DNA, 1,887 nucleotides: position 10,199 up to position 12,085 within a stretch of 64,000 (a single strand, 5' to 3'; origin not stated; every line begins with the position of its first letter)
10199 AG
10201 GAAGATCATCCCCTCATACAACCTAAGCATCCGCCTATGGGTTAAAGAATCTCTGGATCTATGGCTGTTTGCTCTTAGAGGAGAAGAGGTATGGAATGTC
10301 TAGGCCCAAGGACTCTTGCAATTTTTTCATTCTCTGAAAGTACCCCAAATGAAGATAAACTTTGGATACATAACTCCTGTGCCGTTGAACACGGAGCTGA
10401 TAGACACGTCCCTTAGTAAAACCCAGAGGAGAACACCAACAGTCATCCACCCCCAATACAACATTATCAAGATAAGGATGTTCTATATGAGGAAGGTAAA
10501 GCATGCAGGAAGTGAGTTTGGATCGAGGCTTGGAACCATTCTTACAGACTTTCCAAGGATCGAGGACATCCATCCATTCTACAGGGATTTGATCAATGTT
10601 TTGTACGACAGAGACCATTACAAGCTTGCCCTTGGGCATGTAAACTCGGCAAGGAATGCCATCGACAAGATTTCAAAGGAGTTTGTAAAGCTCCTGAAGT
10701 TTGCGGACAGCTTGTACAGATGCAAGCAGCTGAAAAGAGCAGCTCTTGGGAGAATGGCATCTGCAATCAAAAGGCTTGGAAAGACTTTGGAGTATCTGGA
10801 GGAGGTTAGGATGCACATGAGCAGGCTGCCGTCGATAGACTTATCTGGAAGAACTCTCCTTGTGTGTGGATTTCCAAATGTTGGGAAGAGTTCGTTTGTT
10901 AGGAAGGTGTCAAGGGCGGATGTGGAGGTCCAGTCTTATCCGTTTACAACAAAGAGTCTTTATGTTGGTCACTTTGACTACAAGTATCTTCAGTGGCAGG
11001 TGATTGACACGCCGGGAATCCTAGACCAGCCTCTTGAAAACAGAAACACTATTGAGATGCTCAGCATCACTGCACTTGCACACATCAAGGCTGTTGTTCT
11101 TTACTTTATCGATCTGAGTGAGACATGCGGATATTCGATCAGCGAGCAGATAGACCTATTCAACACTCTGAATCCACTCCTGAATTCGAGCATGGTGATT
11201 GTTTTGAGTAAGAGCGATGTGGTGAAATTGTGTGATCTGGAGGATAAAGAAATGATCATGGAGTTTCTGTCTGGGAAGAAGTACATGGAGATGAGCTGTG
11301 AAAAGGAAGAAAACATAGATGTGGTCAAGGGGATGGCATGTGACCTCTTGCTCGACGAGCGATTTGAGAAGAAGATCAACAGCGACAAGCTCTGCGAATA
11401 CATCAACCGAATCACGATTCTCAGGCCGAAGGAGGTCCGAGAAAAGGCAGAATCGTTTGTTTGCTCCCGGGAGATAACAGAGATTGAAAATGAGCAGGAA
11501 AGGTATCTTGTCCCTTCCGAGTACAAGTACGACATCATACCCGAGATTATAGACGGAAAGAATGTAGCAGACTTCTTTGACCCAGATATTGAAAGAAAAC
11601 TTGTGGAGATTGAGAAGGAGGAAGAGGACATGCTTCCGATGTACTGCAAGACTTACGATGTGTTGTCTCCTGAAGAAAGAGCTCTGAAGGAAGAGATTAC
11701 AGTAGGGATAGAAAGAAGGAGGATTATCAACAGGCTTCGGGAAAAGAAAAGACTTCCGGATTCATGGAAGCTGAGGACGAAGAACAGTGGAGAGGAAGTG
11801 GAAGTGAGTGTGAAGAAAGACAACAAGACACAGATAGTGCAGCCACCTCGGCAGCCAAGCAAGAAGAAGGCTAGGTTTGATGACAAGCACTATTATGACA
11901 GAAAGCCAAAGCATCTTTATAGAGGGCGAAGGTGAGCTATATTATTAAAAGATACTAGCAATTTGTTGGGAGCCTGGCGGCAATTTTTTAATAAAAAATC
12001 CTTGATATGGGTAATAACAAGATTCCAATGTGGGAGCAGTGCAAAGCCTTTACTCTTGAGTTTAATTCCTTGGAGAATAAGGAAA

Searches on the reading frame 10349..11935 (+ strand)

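Call 55: search_protein_families(library=pfam, proteins=[window:10349-11935:+], max_evalue=0.00001)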
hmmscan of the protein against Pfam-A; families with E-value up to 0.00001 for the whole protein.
window:10349-11935:+ (528 aa): 5 families
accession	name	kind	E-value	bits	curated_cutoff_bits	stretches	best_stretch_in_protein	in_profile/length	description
PF17835.6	NOG1_N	-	2.7e-47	161.3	22.9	1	5-164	1-160/160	NOG1 N-terminal helical domain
PF06858.20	NOG1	-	3.2e-22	78.5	27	1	234-290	1-58/58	Nucleolar GTP-binding protein 1 (NOG1)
PF01926.29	MMR_HSR1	-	9.2e-17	61.6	21.9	1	171-288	3-113/113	50S ribosome-binding GTPase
PF08155.16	NOGCT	-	1.3e-11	44.8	27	1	383-414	22-54/54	NOGCT (NUC087) domain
PF02421.24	FeoB_N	-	4e-08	33.4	27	1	170-324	3-150/156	Ferrous iron transport protein B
